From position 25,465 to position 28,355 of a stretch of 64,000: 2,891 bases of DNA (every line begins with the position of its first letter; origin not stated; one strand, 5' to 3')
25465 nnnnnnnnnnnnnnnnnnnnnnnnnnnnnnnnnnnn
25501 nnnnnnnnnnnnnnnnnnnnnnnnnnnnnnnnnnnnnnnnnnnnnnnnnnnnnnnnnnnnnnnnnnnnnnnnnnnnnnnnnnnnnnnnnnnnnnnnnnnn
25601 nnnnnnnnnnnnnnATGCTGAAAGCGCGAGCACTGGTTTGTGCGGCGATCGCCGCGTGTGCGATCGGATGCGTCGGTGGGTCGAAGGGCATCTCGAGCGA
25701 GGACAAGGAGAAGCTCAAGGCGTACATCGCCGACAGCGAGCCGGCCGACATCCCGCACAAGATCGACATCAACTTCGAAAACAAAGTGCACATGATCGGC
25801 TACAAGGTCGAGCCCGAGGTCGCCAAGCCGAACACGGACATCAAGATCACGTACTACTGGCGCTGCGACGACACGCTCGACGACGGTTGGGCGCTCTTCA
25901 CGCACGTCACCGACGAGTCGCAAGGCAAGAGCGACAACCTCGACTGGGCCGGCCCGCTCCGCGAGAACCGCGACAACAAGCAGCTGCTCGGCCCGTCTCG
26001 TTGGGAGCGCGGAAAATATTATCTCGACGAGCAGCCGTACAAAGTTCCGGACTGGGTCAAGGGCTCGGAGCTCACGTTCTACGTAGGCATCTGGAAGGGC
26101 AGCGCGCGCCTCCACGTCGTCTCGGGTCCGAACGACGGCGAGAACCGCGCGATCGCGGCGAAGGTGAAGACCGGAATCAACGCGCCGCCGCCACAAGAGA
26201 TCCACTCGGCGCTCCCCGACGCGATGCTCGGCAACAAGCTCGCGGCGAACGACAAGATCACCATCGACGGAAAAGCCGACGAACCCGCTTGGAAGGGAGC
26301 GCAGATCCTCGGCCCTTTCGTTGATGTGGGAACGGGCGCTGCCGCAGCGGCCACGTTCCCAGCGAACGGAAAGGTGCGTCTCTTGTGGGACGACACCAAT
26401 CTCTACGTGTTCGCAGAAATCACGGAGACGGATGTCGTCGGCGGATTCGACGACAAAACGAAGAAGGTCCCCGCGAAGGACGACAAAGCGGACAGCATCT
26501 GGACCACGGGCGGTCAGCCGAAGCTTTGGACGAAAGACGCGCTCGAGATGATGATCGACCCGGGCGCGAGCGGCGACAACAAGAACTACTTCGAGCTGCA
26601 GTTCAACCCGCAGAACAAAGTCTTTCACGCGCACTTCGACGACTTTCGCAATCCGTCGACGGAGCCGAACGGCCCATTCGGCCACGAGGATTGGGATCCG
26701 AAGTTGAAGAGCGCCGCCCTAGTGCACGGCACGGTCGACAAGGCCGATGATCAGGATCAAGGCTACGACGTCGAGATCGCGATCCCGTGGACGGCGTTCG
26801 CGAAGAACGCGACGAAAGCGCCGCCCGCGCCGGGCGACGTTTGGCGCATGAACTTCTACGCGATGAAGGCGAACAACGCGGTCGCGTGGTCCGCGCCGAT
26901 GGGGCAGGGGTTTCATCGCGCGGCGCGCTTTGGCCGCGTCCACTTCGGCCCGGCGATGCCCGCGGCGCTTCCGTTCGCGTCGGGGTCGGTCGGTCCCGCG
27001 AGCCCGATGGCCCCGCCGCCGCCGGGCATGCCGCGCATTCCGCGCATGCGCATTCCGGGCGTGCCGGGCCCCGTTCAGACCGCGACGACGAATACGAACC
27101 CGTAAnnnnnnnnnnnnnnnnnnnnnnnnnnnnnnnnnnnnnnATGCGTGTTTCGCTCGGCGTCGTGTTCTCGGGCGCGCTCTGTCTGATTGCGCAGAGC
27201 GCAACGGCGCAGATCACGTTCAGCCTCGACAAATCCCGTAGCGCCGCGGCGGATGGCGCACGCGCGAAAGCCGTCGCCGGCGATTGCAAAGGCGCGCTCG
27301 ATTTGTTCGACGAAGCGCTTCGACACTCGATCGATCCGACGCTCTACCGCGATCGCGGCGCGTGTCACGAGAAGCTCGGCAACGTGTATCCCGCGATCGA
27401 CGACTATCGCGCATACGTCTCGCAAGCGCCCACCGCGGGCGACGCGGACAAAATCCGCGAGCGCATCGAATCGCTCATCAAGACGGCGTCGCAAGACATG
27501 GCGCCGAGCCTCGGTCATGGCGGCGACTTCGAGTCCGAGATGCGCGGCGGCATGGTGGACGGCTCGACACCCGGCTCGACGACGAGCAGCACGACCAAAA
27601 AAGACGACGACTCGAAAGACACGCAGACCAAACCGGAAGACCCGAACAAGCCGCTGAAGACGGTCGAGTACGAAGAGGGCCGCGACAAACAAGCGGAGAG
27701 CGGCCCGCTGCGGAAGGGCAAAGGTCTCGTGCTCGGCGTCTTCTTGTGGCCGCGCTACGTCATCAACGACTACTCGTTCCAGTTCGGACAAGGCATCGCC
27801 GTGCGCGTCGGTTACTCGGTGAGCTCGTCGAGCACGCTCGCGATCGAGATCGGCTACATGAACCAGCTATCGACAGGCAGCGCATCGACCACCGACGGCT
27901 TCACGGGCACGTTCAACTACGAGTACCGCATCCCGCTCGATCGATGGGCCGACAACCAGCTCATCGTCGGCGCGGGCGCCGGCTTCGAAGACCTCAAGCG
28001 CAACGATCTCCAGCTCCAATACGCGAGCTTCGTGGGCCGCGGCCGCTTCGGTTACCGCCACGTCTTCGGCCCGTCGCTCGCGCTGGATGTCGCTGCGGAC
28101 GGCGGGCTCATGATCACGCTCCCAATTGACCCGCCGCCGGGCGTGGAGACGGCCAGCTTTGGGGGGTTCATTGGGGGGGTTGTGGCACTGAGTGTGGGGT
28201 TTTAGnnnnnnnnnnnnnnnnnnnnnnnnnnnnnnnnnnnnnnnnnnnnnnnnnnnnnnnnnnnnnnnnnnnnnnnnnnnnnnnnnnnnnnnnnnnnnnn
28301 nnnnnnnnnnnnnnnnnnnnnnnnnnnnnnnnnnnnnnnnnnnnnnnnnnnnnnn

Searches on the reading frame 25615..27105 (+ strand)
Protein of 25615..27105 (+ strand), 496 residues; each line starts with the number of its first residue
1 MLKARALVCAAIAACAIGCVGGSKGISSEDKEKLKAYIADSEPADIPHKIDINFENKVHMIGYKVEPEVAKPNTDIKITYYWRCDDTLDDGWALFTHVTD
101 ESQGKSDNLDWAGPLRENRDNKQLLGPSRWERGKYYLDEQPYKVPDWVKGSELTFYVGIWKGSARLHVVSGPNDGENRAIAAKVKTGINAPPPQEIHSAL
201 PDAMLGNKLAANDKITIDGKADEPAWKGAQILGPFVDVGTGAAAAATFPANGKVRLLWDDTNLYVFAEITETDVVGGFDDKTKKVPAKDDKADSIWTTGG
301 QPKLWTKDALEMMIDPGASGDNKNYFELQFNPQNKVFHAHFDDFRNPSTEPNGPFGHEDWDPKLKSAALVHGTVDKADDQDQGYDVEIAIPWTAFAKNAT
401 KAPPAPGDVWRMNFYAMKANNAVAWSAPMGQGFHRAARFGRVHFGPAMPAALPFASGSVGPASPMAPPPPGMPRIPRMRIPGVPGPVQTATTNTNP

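Call 23: find_encoding_contigs(protein=window:25615-27105:+, flank=10000, max_places=6)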
Protein window:25615-27105:+ (496 aa): no gene with exactly this product is on record in the collection.

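Call 37: search_protein_families(library=ncbifam, proteins=[window:25615-27105:+], max_evalue=0.00001)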
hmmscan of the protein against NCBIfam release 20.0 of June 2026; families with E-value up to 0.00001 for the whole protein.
window:25615-27105:+ (496 aa): 0 families

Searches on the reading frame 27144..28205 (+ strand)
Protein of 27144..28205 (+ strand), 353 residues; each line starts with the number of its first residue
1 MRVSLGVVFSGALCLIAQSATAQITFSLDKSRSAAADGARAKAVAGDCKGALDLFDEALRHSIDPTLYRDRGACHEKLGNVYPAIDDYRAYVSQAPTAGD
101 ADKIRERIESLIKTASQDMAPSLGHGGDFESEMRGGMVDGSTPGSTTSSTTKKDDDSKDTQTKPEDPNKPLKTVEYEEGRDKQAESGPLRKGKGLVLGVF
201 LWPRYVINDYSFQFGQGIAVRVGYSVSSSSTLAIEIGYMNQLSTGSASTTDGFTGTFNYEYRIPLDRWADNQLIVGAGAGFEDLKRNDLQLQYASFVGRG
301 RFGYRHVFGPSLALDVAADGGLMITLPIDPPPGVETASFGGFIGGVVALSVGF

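Call 22: find_encoding_contigs(protein=window:27144-28205:+, flank=10000, max_places=6)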
Protein window:27144-28205:+ (353 aa): no gene with exactly this product is on record in the collection.

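Call 37: search_protein_families(library=ncbifam, proteins=[window:27144-28205:+], max_evalue=0.00001)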
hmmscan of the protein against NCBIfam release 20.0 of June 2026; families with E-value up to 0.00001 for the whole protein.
window:27144-28205:+ (353 aa): 0 families
